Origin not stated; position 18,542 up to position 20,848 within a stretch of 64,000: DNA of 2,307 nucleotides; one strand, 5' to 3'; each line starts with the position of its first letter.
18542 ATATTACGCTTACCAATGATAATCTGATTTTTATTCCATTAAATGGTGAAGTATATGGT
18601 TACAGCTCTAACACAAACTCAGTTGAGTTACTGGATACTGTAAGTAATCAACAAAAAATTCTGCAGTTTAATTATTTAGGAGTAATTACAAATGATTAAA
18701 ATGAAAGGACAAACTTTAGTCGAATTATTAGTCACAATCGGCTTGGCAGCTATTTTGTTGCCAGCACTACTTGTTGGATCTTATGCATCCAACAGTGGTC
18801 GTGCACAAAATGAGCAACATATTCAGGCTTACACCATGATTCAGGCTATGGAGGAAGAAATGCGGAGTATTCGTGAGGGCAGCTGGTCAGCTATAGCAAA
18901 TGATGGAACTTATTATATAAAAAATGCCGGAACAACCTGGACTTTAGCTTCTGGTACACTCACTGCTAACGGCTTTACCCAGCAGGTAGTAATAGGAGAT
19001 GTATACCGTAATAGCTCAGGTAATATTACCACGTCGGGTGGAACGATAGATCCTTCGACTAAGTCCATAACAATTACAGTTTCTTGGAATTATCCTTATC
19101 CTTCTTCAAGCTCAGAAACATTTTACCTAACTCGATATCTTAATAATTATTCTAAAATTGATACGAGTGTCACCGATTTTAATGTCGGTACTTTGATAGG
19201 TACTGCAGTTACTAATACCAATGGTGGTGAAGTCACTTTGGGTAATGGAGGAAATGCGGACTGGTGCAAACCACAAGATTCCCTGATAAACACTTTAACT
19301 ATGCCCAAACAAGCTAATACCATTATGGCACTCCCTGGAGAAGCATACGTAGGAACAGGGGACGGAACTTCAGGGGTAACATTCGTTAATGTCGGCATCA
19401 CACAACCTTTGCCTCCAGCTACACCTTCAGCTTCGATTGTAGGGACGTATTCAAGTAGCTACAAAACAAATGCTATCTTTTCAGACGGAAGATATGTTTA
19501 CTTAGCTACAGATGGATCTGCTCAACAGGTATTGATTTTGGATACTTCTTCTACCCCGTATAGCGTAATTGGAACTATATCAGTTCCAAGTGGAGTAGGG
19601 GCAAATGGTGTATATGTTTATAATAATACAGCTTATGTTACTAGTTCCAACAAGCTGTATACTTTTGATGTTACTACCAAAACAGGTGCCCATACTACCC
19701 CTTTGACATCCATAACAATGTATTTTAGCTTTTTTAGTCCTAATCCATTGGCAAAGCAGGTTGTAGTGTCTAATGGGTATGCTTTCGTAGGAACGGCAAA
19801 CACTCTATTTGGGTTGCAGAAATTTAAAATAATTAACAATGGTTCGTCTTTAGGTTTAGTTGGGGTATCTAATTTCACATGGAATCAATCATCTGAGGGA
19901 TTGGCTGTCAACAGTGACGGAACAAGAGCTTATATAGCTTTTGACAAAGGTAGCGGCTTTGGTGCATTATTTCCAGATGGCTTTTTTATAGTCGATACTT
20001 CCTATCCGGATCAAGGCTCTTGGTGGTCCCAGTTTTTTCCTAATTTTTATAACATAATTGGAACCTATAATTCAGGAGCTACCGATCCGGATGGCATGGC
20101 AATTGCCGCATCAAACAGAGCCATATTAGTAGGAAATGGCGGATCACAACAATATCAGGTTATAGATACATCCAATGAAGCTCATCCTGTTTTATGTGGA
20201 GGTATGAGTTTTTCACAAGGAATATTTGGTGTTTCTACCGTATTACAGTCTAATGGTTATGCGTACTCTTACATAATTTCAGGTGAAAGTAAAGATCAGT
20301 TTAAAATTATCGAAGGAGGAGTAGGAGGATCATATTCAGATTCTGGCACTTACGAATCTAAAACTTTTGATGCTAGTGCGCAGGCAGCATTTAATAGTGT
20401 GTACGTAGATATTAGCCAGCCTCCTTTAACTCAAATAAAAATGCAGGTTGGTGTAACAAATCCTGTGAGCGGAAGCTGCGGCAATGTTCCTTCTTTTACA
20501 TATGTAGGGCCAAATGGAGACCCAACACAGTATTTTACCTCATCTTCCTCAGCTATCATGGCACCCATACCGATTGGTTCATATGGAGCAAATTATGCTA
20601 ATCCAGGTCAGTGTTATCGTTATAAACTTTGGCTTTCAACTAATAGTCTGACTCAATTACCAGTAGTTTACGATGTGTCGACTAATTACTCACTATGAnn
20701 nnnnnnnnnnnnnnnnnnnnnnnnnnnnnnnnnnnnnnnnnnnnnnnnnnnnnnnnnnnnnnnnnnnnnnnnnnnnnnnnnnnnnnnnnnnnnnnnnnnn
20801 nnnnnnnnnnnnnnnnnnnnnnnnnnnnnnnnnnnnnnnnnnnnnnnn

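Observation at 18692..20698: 668-aa prepilin-like protein in the type IV pilus operon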

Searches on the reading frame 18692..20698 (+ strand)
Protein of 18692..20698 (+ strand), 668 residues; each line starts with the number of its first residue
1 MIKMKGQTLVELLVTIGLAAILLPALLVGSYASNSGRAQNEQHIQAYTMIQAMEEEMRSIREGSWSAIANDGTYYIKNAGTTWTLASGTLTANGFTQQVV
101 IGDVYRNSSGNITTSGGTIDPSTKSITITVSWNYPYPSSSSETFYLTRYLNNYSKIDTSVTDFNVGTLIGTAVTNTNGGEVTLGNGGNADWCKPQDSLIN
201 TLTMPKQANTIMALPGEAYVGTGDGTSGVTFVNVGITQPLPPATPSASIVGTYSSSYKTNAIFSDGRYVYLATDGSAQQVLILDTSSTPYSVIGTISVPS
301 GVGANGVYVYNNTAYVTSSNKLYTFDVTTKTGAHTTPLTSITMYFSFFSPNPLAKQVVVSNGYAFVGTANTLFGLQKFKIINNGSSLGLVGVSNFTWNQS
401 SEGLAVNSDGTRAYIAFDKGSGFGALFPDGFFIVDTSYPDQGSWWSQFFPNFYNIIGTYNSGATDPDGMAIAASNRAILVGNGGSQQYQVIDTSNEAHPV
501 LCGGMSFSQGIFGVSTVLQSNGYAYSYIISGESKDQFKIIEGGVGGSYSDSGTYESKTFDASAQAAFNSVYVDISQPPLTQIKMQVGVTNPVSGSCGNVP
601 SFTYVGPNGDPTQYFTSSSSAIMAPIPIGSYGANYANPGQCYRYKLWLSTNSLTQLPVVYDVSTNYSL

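Call 5: search_protein_families(library=pfam, proteins=[window:18692-20698:+], max_evalue=0.1)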
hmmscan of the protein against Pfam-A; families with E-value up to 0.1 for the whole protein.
window:18692-20698:+ (668 aa): 2 families
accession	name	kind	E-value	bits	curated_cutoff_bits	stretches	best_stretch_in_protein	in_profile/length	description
PF07963.17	N_methyl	-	0.0058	16.6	21.2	1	3-23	3-23/27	Prokaryotic N-terminal methylation motif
PF08309.17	LVIVD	-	0.006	16.3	20.2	0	354-372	4-23/42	LVIVD repeat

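Call 6: search_protein_families(library=ncbifam, proteins=[window:18692-20698:+], max_evalue=0.1)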
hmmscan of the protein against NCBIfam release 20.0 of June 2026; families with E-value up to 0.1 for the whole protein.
window:18692-20698:+ (668 aa): 1 family
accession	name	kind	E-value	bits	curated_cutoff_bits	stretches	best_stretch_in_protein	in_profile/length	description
NF041013.1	T4P_ComGE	equivalog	0.037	14.1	49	1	3-61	2-61/83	competence type IV pilus minor pilin ComGE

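Call 7: find_homologous_proteins(query=window:18692-20695:+)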
Query window:18692-20695:+ (668 aa): 159 proteins with E <= 0.001 among 8000 candidates; the best 120 are listed.
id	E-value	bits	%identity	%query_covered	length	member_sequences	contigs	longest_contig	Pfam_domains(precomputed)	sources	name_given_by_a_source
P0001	0.0e+0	1347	91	100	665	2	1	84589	-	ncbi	-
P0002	4.4e-279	946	65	100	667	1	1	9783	-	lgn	-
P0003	4.5e-267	906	62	99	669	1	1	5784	PF08309.18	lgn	-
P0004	9.7e-251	852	59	99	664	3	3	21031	-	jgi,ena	-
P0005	5.9e-242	823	51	72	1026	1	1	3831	-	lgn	-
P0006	5.6e-239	813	49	72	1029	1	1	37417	PF08309.18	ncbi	-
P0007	2.8e-237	807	58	100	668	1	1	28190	-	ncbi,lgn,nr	ncbi:MAG TPA: type II secretion system protein [Patescibacteria group bacterium]|nr:type II secretio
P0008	3.4e-237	807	51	72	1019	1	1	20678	-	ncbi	-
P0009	7.2e-236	803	50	72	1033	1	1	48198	PF08309.18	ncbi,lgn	-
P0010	2.6e-234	798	47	72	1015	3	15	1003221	PF09826.16,PF08309.18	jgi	jgi:type II secretory pathway pseudopilin PulG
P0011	3.4e-233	794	48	73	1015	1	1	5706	PF08309.18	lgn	-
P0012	1.1e-232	792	49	72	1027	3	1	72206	PF08309.18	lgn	-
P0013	2.7e-232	791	46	74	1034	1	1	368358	PF08309.18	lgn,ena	-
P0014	4.1e-232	790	55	100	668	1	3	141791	-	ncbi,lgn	-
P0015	6.0e-232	790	47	72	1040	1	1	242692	PF08309.18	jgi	jgi:hypothetical protein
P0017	5.2e-225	767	56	99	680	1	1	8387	PF08309.18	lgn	-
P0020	8.1e-217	740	54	99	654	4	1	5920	PF08309.18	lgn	-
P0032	2.6e-201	689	51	99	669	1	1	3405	PF08309.18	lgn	-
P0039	8.7e-181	621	48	100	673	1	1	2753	PF08309.18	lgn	-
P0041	2.8e-170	586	47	100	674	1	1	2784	PF08309.18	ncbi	-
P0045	2.4e-153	530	45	99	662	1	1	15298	PF07963.18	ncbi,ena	-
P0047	3.6e-152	526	43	100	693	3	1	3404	PF07963.18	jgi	-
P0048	3.5e-150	520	45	99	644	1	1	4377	PF08309.18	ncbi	-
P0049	1.6e-147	511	44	99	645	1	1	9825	PF08309.18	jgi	-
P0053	1.8e-144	501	42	97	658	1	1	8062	PF08309.18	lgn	-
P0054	2.9e-144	500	41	96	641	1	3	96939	PF08309.18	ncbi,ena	-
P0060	4.5e-142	493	42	100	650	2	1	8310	PF08309.18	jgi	jgi:hypothetical protein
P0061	9.1e-142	492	42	100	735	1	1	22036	-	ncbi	-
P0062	1.3e-141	491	41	99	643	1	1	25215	PF08309.18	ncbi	-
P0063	4.4e-141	490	42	99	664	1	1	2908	PF08309.18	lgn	-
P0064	1.7e-140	488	41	99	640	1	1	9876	PF08309.18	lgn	-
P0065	8.1e-140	485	42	99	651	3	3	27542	PF08309.18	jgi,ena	-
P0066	9.2e-140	485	40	100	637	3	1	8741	PF08309.18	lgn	-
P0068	2.5e-138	480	40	99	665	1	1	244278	PF08309.18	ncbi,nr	ncbi:MAG: hypothetical protein HYW62_03295 [Candidatus Levybacteria bacterium]|nr:hypothetical prote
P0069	7.7e-138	479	41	99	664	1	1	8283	PF08309.18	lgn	-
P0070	1.0e-137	479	42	99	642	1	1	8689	PF08309.18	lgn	-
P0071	1.5e-137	478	40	99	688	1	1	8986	PF08309.18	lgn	-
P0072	2.4e-137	477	42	99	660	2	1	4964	PF08309.18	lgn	-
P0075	2.6e-133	464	41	100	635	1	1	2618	PF08309.18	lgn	-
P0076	4.2e-133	463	40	99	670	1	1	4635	PF08309.18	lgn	-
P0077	7.8e-133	462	40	100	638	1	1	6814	PF08309.18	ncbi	-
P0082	1.4e-129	452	41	99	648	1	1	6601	PF07963.18,PF08309.18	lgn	-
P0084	4.6e-128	447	40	100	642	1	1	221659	PF08309.18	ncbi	-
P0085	1.9e-127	445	41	99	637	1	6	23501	PF08309.18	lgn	-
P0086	2.6e-127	444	40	99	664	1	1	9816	PF08309.18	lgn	-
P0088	6.2e-126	440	38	99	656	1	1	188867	PF08309.18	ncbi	ncbi:MAG: hypothetical protein WDZ94_01105 [Patescibacteria group bacterium]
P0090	3.0e-125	437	39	96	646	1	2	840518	PF08309.18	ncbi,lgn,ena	-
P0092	1.5e-123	432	40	99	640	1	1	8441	PF08309.18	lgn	-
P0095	1.9e-121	425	38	99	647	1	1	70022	-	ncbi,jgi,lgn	ncbi:MAG: hypothetical protein WC841_05695 [Candidatus Shapirobacteria bacterium]|jgi:hypothetical p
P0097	2.4e-120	421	37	99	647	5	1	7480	PF08309.18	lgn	-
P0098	1.8e-119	418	40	99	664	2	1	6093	PF08309.18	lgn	-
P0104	7.9e-108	380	38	99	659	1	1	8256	PF08309.18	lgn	-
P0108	8.0e-106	373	38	99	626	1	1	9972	PF08309.18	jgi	jgi:type II secretory pathway pseudopilin PulG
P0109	3.1e-105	371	38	100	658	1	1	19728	PF08309.18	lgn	-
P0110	4.9e-104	367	36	99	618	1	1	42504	PF08309.18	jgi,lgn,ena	-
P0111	1.8e-103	365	37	99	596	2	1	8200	PF08309.18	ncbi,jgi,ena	-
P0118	7.9e-94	333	38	49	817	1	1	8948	-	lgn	-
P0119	1.2e-93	333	34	99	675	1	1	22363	PF08309.18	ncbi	ncbi:MAG TPA: hypothetical protein VF189_03240 [Patescibacteria group bacterium]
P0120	1.4e-93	333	51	30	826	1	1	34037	-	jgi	jgi:hypothetical protein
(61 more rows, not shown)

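Call 8: search_solved_structures(query=window:18692-20695:+, max_evalue=1)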
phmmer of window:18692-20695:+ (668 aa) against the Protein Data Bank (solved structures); distinct sequences matched with E-value up to 1: 0.

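Call 11: find_encoding_contigs(protein=P0001, flank=10000, max_places=3)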
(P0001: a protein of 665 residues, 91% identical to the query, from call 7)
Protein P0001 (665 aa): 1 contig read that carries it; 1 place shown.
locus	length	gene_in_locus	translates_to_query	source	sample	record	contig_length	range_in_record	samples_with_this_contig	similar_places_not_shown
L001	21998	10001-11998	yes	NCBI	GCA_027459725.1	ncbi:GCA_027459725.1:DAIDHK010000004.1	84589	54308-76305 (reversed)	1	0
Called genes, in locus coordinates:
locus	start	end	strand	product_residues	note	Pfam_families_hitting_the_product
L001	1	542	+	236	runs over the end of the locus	PF00590:TP_methylase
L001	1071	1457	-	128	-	-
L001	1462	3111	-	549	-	PF00501:AMP-binding, PF13193:AMP-binding_C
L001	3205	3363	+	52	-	-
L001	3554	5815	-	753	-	PF01326:PPDK_N, PF00391:PEP-utilizers, PF02896:PEP-utilizers_C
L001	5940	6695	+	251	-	PF01627:Hpt, PF00072:Response_reg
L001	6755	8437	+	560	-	PF05157:MshEN, PF00437:T2SSE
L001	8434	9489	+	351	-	PF00482:T2SSF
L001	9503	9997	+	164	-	-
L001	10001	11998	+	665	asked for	-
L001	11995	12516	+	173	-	PF07963:N_methyl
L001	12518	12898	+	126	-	-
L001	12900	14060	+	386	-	-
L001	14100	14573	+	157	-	PF07963:N_methyl (faint)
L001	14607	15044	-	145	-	PF01050:MannoseP_isomer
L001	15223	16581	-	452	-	PF02878:PGM_PMM_I, PF02879:PGM_PMM_II, PF02880:PGM_PMM_III, PF00408:PGM_PMM_IV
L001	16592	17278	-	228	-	PF21694:DNA_pol3_delta_C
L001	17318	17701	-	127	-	PF18894:PhageMetallopep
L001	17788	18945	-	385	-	-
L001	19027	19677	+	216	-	-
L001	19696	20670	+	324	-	PF01207:Dus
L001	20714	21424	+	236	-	PF00535:Glycos_transf_2, PF13641:Glyco_tranf_2_3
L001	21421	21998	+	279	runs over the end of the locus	PF12146:Hydrolase_4 (weak), PF00561:Abhydrolase_1, PF01738:DLH (faint), PF12697:Abhydrolase_6, PF12695:Abhydrolase_5 (faint)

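Call 21: find_related_loci(query=A2, collection=genome_contigs, flank=8000)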
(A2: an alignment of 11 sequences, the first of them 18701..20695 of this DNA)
Query A2 (665 aa) in genome_contigs; peptide patterns used: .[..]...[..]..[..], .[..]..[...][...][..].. (x = any residue, [..] = any of these).
40 stretches matched a pattern; 10 encode a relative of the query (tblastn E <= 1e-3); 10 distinct loci.
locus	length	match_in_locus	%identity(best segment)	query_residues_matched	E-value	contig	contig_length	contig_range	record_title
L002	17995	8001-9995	91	1-665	0e+0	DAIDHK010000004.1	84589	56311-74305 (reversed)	MAG TPA_asm: Candidatus Levyibacteriota bacterium isolate clean343 NODE_4_length_84589_cov_10.978891, whole genome shotg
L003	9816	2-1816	62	60-664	0e+0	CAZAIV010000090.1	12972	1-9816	MAG TPA_asm: uncultured Gammaproteobacteria bacterium isolate SRP271791_co1_20 genome assembly, contig: k141_392789, who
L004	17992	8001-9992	58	1-664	0e+0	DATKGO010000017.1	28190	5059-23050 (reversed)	MAG TPA_asm: Patescibacteria group bacterium isolate SMAG_U14553 k141_187688, whole genome shotgun sequence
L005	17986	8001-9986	56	3-664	0e+0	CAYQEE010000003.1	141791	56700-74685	MAG TPA_asm: uncultured Gammaproteobacteria bacterium isolate SRP272529_co2_240 genome assembly, contig: NODE_91_length_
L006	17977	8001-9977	53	1-664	0e+0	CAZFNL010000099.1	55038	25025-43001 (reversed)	MAG TPA_asm: uncultured Gammaproteobacteria bacterium isolate SRP271791_co1_7 genome assembly, contig: k141_271341, whol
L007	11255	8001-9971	54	1-664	0e+0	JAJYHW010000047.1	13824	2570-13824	MAG: bacterium isolate DBS1-3.bin97 NODE_8582_length_13824_cov_1.23071, whole genome shotgun sequence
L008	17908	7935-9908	53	1-664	0e+0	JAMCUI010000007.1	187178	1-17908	MAG: Patescibacteria group bacterium isolate FK_Sedi_A_Bin.134 NODE_61_length_187178_cov_16.0647, whole genome shotgun s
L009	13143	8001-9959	52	2-664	0e+0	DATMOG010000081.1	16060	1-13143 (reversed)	MAG TPA_asm: Candidatus Sulfotelmatobacter sp. isolate SMAG_U12870 k141_2921728, whole genome shotgun sequence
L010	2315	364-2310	53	1-655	0e+0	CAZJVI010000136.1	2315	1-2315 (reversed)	MAG TPA_asm: uncultured Gammaproteobacteria bacterium isolate binchicken_co50_326 genome assembly, contig: NODE_88514_le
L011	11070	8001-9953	52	3-664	0e+0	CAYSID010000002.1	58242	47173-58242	MAG TPA_asm: uncultured Gammaproteobacteria bacterium isolate binchicken_co107_25 genome assembly, contig: NODE_1346_len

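Call 30: predict_structure(alignment_id=A1)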
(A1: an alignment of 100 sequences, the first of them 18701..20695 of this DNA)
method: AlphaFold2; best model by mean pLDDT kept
length: 665 residues; sequences in the alignment: 100
mean_pLDDT: 91.5   pTM: 0.75
mean pLDDT of the five models: 91.5, 90.6, 90.6, 90.3, 90.2
residues with pLDDT >= 90: 488; 70-90: 165; 50-70: 12; < 50: 0
segments of 3 or more residues with pLDDT < 50: none
pLDDT, mean of each block of 10 residues (from residue 1): 75 83 75 85 94 91 89 91 95 96 82 81 96 93 78 93 93 84 87 95 97 96 97 91 96 97 96 96 94 97 97 98 97 97 79 97 93 95 95 85 93 89 87 87 81 95 94 94 96 93 97 92 96 95 85 95 92 91 97 94 94 88 91 96 93 91 89
secondary structure, 60 per line:
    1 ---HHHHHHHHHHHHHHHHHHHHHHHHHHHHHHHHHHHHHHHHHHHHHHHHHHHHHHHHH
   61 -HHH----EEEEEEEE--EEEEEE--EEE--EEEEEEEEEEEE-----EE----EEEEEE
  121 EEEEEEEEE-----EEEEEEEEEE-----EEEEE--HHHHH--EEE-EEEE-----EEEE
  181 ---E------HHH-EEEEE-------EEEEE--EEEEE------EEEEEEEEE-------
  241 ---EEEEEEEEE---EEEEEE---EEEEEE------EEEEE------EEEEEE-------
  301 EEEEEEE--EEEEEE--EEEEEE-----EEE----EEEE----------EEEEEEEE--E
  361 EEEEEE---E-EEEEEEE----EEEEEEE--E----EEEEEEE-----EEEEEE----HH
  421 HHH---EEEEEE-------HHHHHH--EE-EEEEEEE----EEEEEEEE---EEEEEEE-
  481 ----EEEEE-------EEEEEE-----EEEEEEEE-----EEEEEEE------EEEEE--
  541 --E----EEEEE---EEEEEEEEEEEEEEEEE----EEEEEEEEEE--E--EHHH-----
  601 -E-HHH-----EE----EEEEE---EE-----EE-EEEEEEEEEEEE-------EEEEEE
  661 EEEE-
elements in order: H4-60 E69-76 E79-84 E87-89 E92-103 E115-129 E135-144 E150-154 H157-161 E164-166 E168-171 E177-180 E195-199 E207-211 E214-218 E225-233 E244-252 E256-261 E265-270 E277-281 E288-293 E301-307 E310-315 E318-323 E329-331 E336-339 E350-357 E360-366 E372-378 E383-389 E397-403 E409-414 H419-423 E427-432 H440-445 E451-457 E462-469 E473-479 E485-489 E497-502 E508-515 E521-527 E534-538 E548-552 E556-572 E577-586 E618-622 E636-647 E655-664

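Call 33: fold_search(model_id=the predicted structure, library=pdb)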
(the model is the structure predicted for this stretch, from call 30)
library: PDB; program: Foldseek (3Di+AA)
matches with E <= 10: 1395; with E <= 0.001: 478
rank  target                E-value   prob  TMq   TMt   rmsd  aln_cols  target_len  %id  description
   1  9nwi_Y                2.9e-09  1.00  0.33  0.41  13.5       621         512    8  Pseudomonas phage Pa223 tail (C6 symmetry) (released 2025-08-06)
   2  7opi_A                4.7e-09  1.00  0.30  0.23  28.4       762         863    9  Structure of a minimal SF3B core in complex with the inactive modulator spliceostatin E (form I) (released 2021-08-04)
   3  3ei3_A                1.3e-08  1.00  0.34  0.22  19.0       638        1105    9  Structure of the hsDDB1-drDDB2 complex (released 2009-01-20)
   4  7b9c_A                1.5e-08  1.00  0.30  0.23  28.7       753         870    9  Structure of a minimal SF3B core in complex with spliceostatin A (form I) (released 2021-08-04)
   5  7okq_A                1.5e-08  1.00  0.35  0.22  20.3       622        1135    9  Cryo-EM Structure of the DDB1-DCAF1-CUL4A-RBX1 Complex (released 2021-10-13)
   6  7b91_A                1.8e-08  1.00  0.30  0.23  29.6       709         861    9  Structure of a minimal SF3B core in complex with pladienolide D (form I) (released 2021-08-04)
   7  7sg7_S                1.9e-08  1.00  0.32  0.42  14.2       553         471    8  In situ cryo-EM structure of bacteriophage Sf6 gp8:gp14N complex at 2.8 A resolution (released 2022-11-09)
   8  4a0k_C                1.9e-08  1.00  0.33  0.21  19.5       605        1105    8  STRUCTURE OF DDB1-DDB2-CUL4A-RBX1 BOUND TO A 12 BP ABASIC SITE CONTAINING DNA-DUPLEX (released 2011-12-14)
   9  2b5n_B                2.1e-08  1.00  0.33  0.62   5.6       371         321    8  Crystal Structure of the DDB1 BPB Domain (released 2006-02-28)
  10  2b5l_A                2.1e-08  1.00  0.33  0.21  22.4       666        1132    8  Crystal Structure of DDB1 In Complex with Simian Virus 5 V Protein (released 2006-02-28)
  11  9bbe                  2.5e-08  1.00  0.34  0.22  17.3       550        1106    8  Co-crystal structure of human DDB1 bound to fragment UB028668 (released 2024-06-12)
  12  7b92_A                2.7e-08  1.00  0.29  0.23  28.6       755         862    9  Structure of a minimal SF3B core in complex with sudemycin D6 (form II) (released 2021-08-04)
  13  6u42_5L               2.7e-08  1.00  0.26  0.28  31.8       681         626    9  Natively decorated ciliary doublet microtubule (released 2019-11-13)
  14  9bbg                  2.8e-08  1.00  0.34  0.22  17.5       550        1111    9  Co-crystal structure of human DDB1 bound to fragment UB028671 (released 2024-06-12)
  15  9vyg_M                3.3e-08  1.00  0.30  0.42  14.0       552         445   10  Cyanopodophage Pan3 tail complex (released 2025-11-26)
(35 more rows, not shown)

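Call 37: search_protein_families(library=pfam, proteins=[P0010, P0006, P0013, P0118, P0120, P0061], max_evalue=0.01)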
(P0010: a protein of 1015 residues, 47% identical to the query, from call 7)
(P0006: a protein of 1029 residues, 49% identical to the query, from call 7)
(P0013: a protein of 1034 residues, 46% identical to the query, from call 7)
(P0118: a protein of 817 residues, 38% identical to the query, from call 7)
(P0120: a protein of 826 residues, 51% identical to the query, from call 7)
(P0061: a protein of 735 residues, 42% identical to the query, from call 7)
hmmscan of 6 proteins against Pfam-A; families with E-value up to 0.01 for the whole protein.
P0010 (1015 aa): 2 families
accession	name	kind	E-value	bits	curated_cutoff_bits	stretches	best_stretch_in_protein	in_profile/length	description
PF08309.17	LVIVD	-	1.8e-09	37.2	20.2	2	357-388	2-31/42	LVIVD repeat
PF09826.15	Beta_propel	-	1.1e-06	28.3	22.4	0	327-523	24-189/495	Beta propeller domain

P0006 (1029 aa): 3 families
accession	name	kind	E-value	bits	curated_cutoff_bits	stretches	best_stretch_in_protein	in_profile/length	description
PF08309.17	LVIVD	-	6.9e-09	35.4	20.2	0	376-403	5-30/42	LVIVD repeat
PF07963.17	N_methyl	-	0.00054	19.9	21.2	1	23-41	5-23/27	Prokaryotic N-terminal methylation motif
PF20862.2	DUF6843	-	0.0032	17.8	27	0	392-440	31-78/110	Family of unknown function (DUF6843)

P0013 (1034 aa): 1 family
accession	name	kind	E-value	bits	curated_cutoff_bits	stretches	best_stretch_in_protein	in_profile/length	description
PF08309.17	LVIVD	-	8.3e-08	31.9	20.2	1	372-410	2-38/42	LVIVD repeat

P0118 (817 aa): 1 family
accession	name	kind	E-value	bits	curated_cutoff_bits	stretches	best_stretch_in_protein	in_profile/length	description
PF07963.17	N_methyl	-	0.006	16.6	21.2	0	11-30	4-23/27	Prokaryotic N-terminal methylation motif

P0120 (826 aa): 0 families

P0061 (735 aa): 1 family
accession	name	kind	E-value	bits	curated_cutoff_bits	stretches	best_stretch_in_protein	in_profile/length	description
PF04053.20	B-prop_COPA_B_2nd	-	0.0091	16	57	0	331-412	68-147/248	COPA/B second beta-propeller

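Call 74: find_encoding_contigs(protein=P0010, flank=7000, max_places=1)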
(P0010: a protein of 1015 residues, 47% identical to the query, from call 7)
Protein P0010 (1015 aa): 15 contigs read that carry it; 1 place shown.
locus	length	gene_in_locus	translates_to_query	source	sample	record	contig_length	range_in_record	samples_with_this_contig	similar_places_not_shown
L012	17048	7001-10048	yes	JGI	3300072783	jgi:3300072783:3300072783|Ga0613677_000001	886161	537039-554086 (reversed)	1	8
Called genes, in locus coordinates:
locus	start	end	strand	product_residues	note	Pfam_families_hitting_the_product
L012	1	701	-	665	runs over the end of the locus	PF00270:DEAD (faint), PF04851:ResIII, PF17757:UvrB_inter, PF27431:UvrB_3rd, PF00271:Helicase_C, PF12344:UvrB, PF02151:UVR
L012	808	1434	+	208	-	PF01726:LexA_DNA_bind, PF13730:HTH_36 (faint), PF00717:Peptidase_S24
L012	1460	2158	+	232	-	PF00590:TP_methylase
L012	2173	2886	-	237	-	PF01326:PPDK_N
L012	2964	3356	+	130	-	PF01627:Hpt (weak)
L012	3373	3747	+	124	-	PF00072:Response_reg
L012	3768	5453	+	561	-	PF05157:MshEN, PF00437:T2SSE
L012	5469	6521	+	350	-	PF00482:T2SSF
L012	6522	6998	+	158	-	-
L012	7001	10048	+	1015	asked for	PF08309:LVIVD (faint), PF09826:Beta_propel (faint)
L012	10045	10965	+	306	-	-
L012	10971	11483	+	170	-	PF07963:N_methyl (weak)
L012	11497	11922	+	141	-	-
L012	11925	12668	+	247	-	-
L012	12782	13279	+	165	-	PF07963:N_methyl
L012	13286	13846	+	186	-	PF07963:N_methyl (weak)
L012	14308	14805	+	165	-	PF07963:N_methyl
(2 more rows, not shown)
